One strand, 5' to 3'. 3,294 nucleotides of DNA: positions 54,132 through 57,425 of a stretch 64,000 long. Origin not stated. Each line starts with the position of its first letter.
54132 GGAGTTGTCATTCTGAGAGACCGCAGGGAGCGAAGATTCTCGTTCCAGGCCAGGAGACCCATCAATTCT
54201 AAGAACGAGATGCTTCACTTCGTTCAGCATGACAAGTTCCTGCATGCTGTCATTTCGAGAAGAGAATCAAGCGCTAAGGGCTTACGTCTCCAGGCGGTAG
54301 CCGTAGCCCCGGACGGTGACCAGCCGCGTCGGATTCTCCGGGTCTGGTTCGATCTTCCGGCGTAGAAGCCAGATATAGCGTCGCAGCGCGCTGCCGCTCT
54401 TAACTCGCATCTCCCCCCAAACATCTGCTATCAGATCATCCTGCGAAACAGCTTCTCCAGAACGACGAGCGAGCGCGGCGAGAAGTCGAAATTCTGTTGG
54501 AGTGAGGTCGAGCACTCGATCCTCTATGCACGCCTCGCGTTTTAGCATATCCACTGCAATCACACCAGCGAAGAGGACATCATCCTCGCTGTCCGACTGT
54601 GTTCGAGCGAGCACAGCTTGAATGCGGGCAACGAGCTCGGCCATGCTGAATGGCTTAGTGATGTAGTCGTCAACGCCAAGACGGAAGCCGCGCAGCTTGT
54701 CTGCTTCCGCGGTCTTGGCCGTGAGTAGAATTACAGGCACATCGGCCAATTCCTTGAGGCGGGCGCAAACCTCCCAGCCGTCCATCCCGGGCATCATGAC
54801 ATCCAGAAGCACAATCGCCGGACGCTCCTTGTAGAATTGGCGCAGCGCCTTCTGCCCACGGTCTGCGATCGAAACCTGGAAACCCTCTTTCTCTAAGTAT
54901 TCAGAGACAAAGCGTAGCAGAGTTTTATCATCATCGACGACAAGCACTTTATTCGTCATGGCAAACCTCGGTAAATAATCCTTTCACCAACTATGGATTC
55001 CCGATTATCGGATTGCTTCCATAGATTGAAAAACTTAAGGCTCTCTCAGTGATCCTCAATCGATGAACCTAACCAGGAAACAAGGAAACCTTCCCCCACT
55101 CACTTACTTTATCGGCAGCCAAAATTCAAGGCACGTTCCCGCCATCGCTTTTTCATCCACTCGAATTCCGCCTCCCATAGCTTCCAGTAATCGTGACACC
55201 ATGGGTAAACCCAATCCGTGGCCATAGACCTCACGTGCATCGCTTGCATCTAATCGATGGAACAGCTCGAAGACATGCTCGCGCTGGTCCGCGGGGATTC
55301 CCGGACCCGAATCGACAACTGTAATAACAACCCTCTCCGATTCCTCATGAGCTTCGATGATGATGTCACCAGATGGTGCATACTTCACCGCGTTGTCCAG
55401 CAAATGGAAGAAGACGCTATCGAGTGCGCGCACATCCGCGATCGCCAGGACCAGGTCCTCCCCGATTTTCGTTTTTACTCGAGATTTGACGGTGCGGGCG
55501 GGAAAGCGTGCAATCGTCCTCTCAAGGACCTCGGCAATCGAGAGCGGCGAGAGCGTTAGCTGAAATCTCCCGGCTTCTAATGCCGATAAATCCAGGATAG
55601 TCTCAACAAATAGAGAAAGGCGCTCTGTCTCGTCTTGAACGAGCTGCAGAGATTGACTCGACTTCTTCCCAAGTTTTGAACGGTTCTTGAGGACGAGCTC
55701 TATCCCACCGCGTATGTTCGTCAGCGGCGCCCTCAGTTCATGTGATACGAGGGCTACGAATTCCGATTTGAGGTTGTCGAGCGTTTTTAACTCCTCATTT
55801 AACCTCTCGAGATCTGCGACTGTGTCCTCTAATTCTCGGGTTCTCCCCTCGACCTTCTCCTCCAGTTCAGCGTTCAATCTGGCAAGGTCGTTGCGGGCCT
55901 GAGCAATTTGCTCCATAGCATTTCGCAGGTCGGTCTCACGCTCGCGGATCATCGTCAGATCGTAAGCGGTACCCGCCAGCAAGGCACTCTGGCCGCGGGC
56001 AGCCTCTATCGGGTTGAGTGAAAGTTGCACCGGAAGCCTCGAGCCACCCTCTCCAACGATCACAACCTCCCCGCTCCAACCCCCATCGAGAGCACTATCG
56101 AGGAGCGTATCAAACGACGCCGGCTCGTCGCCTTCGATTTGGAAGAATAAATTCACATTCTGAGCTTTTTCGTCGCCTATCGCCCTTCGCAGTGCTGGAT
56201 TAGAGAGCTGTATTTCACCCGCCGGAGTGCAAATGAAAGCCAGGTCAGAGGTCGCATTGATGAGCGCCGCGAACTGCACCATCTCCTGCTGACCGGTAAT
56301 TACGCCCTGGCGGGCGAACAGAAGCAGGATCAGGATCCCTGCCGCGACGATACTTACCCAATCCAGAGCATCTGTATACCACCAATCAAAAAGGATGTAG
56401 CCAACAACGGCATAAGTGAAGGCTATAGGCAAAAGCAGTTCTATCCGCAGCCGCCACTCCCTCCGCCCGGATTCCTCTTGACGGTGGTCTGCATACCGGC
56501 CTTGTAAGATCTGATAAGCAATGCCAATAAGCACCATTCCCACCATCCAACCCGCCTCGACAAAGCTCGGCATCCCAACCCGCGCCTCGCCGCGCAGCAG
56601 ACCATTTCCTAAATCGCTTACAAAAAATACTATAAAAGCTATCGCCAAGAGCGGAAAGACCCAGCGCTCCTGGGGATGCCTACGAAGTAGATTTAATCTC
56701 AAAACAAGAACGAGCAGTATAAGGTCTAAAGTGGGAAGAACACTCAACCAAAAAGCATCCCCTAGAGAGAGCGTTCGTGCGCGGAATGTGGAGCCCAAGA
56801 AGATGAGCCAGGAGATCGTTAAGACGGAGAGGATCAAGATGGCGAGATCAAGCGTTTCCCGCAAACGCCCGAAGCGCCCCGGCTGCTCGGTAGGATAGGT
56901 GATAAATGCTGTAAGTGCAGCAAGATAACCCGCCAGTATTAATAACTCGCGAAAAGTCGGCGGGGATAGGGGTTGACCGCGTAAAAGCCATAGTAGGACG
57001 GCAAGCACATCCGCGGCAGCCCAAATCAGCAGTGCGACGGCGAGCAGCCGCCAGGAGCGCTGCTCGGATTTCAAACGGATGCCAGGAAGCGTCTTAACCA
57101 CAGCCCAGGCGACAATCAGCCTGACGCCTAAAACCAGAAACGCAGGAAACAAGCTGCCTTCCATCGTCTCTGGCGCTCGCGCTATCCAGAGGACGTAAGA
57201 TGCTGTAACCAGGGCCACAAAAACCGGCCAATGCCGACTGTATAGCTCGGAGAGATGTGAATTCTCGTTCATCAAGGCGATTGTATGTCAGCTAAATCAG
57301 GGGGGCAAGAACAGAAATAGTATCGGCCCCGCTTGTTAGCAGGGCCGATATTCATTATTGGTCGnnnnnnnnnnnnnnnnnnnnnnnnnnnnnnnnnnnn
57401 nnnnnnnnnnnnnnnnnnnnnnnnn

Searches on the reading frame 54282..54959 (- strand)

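Call 17: search_protein_families(library=pfam, proteins=[window:54282-54959:-], max_evalue=0.001)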
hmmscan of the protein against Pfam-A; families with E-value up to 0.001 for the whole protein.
window:54282-54959:- (225 aa): 2 families
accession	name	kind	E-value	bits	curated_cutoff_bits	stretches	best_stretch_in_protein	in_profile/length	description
PF00072.30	Response_reg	-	4.9e-31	107.6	30.2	1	5-114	1-111/111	Response regulator receiver domain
PF00486.34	Trans_reg_C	-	4.9e-21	75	26.2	1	149-223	3-77/77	Transcriptional regulatory protein, C terminal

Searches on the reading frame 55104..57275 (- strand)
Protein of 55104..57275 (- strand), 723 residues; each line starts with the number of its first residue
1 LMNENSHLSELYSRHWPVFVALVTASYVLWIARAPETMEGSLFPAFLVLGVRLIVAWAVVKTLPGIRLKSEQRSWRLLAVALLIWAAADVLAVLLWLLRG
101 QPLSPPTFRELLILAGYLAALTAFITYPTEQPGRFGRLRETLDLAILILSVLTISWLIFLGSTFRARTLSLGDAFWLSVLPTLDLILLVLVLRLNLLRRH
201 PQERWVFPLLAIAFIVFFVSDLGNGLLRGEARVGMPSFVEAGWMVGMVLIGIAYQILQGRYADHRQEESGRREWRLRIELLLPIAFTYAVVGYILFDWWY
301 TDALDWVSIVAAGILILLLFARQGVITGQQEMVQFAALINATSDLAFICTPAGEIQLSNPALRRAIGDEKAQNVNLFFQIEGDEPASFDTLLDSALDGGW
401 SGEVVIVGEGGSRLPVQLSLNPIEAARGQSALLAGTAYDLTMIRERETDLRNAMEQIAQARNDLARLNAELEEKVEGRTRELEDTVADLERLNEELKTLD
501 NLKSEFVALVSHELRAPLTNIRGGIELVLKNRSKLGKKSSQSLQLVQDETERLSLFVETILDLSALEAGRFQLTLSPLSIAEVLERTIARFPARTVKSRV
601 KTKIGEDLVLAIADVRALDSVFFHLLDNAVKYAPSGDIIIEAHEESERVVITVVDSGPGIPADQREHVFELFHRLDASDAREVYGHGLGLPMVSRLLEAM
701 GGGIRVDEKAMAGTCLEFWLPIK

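Call 17: search_protein_families(library=pfam, proteins=[window:55104-57275:-], max_evalue=0.001)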
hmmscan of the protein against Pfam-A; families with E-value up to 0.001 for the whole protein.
window:55104-57275:- (723 aa): 5 families
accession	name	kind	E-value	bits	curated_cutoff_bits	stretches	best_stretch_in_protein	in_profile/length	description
PF02518.31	HATPase_c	-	1.8e-24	86.8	26.4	1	614-722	2-109/111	Histidine kinase-, DNA gyrase B-, and HSP90-like ATPase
PF00512.31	HisKA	-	6.2e-14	52.2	26.9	1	503-569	2-66/66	His Kinase A (phospho-acceptor) domain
PF13426.13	PAS_9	-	0.00022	21.9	27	1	346-441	4-102/103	PAS domain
PF13581.12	HATPase_c_2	-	0.00086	19.7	27.4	0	628-700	42-112/127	Histidine kinase-like ATPase domain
PF08448.16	PAS_4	-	0.0009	19.9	23.1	0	340-442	2-107/110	PAS fold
